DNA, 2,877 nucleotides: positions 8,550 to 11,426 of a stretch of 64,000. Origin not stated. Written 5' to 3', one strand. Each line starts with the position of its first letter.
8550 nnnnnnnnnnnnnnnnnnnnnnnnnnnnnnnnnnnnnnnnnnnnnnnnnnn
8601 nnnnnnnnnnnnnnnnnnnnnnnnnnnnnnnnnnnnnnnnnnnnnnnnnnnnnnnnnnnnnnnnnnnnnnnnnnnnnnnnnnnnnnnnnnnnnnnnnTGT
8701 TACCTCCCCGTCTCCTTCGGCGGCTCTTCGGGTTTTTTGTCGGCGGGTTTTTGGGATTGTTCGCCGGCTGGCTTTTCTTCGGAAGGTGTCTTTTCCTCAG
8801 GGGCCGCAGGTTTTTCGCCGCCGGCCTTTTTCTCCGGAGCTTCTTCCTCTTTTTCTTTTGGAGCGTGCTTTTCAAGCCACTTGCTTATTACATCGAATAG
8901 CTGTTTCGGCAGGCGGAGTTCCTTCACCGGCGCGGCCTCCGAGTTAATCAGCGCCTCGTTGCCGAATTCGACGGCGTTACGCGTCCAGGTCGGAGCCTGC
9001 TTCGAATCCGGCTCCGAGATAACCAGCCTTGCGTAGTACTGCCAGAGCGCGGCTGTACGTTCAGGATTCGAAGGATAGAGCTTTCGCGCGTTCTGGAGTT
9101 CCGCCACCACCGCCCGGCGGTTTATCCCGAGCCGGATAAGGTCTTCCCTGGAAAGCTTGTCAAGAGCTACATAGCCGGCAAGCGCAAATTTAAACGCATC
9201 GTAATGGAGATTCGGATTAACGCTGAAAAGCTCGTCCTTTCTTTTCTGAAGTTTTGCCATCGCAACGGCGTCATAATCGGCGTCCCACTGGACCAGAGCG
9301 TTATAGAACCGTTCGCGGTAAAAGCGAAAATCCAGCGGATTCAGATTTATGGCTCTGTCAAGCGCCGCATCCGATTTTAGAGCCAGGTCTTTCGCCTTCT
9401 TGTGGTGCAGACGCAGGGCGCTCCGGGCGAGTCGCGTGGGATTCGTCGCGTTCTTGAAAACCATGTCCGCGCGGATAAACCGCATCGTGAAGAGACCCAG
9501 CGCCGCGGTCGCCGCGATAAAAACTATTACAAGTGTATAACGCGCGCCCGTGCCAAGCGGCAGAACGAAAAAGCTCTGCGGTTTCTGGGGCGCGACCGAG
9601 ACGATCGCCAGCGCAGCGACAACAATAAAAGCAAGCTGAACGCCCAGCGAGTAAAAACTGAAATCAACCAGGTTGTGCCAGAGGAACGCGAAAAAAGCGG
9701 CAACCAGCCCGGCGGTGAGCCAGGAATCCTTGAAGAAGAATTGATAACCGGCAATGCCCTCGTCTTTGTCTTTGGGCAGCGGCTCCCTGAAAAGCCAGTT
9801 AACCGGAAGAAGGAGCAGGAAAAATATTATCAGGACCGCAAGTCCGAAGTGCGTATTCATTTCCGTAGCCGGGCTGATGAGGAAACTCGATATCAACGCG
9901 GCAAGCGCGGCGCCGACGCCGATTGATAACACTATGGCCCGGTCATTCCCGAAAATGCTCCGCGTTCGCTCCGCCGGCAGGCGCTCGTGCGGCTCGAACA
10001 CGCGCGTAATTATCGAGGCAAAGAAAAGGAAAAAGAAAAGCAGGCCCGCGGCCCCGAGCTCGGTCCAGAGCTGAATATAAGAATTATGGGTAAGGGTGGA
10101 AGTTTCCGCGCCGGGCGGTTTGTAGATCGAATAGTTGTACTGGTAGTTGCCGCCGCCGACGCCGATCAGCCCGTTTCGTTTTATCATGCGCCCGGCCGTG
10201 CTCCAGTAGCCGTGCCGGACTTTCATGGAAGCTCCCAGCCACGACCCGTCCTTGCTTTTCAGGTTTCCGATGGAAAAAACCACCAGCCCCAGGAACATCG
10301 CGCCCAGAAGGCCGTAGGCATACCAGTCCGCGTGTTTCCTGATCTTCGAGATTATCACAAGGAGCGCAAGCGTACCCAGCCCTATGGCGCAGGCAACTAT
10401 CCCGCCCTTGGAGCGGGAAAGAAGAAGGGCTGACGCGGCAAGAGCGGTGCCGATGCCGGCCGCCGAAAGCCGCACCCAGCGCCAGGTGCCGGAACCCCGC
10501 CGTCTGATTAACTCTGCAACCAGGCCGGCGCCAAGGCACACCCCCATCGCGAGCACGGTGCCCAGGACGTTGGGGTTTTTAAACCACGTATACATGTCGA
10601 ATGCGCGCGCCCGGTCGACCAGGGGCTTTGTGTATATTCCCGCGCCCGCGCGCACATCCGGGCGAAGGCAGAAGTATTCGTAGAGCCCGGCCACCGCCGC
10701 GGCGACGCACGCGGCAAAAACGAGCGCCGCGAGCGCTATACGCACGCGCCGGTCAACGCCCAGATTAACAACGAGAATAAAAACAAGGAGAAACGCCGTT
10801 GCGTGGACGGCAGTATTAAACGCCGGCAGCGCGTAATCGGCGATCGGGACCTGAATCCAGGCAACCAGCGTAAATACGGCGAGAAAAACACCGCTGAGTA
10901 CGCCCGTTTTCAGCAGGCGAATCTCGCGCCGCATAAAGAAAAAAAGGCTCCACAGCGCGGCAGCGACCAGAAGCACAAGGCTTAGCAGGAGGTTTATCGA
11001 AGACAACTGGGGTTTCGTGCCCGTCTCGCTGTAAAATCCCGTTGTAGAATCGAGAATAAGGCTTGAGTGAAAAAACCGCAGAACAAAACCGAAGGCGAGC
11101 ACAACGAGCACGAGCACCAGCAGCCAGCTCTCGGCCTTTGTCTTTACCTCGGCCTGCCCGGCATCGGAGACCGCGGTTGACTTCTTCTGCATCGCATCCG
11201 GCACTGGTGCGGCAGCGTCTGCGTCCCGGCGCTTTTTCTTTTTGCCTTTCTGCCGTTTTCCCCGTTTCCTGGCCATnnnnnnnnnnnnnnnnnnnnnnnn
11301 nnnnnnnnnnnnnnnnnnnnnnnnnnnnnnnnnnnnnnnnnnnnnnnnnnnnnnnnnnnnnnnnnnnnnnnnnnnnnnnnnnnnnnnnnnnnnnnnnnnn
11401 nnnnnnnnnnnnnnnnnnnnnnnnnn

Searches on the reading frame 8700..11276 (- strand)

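Call 8: search_protein_families(library=pfam, proteins=[window:8700-11276:-], max_evalue=1)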
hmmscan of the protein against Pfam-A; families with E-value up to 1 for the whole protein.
window:8700-11276:- (858 aa): 3 families
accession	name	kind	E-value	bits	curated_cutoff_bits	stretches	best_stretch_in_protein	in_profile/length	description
PF04932.20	Wzy_C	-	4.8e-16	59.3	31.7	1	277-416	3-149/149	O-Antigen ligase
PF05545.16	FixQ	-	0.25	11.8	29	1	410-431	13-34/49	Cbb3-type cytochrome oxidase component FixQ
PF13624.11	SurA_N_3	-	0.95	9.7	27.2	0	309-344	2-38/162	SurA-like N-terminal domain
